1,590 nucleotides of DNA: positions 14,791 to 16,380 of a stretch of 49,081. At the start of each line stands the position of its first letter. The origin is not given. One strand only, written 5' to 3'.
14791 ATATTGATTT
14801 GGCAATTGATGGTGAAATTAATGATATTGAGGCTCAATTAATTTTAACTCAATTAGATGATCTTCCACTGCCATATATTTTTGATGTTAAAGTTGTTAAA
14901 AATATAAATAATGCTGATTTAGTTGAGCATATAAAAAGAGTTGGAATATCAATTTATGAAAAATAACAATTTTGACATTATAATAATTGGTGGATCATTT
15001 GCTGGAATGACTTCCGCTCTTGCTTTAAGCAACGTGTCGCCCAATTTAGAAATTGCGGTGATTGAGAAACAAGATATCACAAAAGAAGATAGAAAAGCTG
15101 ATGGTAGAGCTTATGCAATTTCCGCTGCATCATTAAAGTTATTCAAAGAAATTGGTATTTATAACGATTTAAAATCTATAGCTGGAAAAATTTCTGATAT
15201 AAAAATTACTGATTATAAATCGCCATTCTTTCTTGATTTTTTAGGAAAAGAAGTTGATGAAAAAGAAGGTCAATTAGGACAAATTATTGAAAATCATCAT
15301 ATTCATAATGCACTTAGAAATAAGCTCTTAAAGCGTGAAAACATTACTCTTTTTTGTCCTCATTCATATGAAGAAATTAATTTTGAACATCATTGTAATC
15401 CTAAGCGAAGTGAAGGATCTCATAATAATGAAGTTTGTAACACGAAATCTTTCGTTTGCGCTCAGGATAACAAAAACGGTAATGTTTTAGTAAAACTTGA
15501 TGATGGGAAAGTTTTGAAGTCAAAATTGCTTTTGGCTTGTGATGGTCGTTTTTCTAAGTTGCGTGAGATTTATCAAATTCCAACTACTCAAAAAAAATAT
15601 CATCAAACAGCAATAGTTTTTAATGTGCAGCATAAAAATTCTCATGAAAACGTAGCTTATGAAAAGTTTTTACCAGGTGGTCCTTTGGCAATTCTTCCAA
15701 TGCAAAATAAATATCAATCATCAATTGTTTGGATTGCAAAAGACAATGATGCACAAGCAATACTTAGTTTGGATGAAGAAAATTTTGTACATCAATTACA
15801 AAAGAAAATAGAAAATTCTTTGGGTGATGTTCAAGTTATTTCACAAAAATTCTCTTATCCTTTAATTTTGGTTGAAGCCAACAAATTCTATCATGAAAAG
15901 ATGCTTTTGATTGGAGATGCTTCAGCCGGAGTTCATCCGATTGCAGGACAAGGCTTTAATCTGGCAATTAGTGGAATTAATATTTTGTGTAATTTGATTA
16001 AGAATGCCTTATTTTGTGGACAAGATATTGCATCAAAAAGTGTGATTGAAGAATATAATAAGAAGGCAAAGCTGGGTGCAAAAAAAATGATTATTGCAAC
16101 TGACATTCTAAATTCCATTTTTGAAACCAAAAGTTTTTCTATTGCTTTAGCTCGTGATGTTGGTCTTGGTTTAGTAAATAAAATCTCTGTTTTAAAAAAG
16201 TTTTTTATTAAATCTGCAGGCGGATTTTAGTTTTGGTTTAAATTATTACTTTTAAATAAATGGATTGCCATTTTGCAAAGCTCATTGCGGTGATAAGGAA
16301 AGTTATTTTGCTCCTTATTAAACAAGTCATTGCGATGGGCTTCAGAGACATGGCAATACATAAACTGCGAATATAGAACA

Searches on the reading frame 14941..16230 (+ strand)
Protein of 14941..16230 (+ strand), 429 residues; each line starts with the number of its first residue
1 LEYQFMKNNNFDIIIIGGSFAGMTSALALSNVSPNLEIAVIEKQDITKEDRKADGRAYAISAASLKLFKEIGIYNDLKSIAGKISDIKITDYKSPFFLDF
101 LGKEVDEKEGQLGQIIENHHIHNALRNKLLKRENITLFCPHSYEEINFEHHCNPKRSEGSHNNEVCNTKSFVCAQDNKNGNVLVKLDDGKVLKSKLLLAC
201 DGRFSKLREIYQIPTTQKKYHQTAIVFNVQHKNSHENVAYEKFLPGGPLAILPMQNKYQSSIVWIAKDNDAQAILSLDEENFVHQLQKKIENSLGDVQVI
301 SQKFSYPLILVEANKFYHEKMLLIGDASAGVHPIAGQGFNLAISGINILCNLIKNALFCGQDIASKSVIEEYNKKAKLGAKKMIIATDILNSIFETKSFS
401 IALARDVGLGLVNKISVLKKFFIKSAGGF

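Call 22: search_protein_families(library=ncbifam, proteins=[window:14941-16230:+], max_evalue=0.00001)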
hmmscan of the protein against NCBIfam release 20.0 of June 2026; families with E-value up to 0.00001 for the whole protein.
window:14941-16230:+ (429 aa): 48 families (the best 25 are shown)
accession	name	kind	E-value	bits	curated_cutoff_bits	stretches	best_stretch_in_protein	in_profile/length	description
TIGR01988.1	Ubi-OHases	subfamily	3.5e-108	361.9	224.65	1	12-427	1-386/387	ubiquinone biosynthesis hydroxylase, UbiH/UbiF/VisC/COQ6 family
TIGR01984.1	UbiH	equivalog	2.3e-102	342.7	392.2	1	12-426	1-380/382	2-octaprenyl-6-methoxyphenyl hydroxylase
NF005599.0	PRK07333.1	equivalog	5.2e-92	308.5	549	2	172-428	145-400/414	ubiquinone biosynthesis hydroxylase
NF004356.0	PRK05732.1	equivalog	1.8e-84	283.9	384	2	177-428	141-391/395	2-octaprenyl-6-methoxyphenyl hydroxylase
NF005612.0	PRK07364.1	equivalog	9e-82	274.8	487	1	7-424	15-399/415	FAD-dependent hydroxylase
NF006593.0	PRK09126.1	equivalog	9.3e-81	271.7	420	1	9-422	3-384/393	5-demethoxyubiquinol-8 5-hydroxylase UbiM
NF005788.0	PRK07608.1-3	equivalog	8e-74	248.7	478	2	177-426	138-385/388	UbiH/UbiF family hydroxylase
NF005691.0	PRK07494.1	equivalog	1.2e-66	224.9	459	2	172-424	135-383/404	UbiH/UbiF family hydroxylase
NF006461.0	PRK08850.1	equivalog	1.6e-66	224.7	633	2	180-428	143-391/405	FAD-dependent 2-octaprenylphenol hydroxylase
TIGR01989.1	COQ6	equivalog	9.2e-66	222.6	489.3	2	11-293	1-271/437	ubiquinone biosynthesis monooxygenase COQ6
NF005949.0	PRK08013.1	equivalog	1.2e-61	208.9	620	2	181-428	144-391/401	FAD-dependent 2-octaprenylphenol hydroxylase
NF006448.0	PRK08773.1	equivalog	1.2e-61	208.5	614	2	172-428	136-391/393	UbiH/UbiF family hydroxylase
NF005148.0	PRK06617.1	equivalog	6.3e-57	193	524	2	179-425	151-385/390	2-octaprenyl-6-methoxyphenyl hydroxylase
NF004318.0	PRK05714.1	equivalog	1.5e-50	172.1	653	1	181-428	146-396/407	2-octaprenyl-3-methyl-6-methoxy-1,4-benzoquinol hydroxylase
NF005951.1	PRK08020.1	equivalog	4.7e-50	170.5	590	2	176-426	137-385/388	3-demethoxyubiquinol 3-hydroxylase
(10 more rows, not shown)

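Call 51: search_solved_structures(query=window:14941-16230:+, show_alignments=2, max_evalue=1e-10)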
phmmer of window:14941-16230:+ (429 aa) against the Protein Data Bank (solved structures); distinct sequences matched with E-value up to 1e-10: 3.
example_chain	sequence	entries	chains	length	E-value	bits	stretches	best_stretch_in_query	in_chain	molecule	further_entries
4n9x_A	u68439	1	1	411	2.9e-43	151.7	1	182-428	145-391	Putative monooxygenase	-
7mwa_A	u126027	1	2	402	4.9e-40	141.1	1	188-418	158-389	2-polyprenyl-6-methoxyphenol 4-hydroxylase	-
4k22_A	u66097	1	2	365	1.1e-35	126.8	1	183-387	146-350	Protein VisC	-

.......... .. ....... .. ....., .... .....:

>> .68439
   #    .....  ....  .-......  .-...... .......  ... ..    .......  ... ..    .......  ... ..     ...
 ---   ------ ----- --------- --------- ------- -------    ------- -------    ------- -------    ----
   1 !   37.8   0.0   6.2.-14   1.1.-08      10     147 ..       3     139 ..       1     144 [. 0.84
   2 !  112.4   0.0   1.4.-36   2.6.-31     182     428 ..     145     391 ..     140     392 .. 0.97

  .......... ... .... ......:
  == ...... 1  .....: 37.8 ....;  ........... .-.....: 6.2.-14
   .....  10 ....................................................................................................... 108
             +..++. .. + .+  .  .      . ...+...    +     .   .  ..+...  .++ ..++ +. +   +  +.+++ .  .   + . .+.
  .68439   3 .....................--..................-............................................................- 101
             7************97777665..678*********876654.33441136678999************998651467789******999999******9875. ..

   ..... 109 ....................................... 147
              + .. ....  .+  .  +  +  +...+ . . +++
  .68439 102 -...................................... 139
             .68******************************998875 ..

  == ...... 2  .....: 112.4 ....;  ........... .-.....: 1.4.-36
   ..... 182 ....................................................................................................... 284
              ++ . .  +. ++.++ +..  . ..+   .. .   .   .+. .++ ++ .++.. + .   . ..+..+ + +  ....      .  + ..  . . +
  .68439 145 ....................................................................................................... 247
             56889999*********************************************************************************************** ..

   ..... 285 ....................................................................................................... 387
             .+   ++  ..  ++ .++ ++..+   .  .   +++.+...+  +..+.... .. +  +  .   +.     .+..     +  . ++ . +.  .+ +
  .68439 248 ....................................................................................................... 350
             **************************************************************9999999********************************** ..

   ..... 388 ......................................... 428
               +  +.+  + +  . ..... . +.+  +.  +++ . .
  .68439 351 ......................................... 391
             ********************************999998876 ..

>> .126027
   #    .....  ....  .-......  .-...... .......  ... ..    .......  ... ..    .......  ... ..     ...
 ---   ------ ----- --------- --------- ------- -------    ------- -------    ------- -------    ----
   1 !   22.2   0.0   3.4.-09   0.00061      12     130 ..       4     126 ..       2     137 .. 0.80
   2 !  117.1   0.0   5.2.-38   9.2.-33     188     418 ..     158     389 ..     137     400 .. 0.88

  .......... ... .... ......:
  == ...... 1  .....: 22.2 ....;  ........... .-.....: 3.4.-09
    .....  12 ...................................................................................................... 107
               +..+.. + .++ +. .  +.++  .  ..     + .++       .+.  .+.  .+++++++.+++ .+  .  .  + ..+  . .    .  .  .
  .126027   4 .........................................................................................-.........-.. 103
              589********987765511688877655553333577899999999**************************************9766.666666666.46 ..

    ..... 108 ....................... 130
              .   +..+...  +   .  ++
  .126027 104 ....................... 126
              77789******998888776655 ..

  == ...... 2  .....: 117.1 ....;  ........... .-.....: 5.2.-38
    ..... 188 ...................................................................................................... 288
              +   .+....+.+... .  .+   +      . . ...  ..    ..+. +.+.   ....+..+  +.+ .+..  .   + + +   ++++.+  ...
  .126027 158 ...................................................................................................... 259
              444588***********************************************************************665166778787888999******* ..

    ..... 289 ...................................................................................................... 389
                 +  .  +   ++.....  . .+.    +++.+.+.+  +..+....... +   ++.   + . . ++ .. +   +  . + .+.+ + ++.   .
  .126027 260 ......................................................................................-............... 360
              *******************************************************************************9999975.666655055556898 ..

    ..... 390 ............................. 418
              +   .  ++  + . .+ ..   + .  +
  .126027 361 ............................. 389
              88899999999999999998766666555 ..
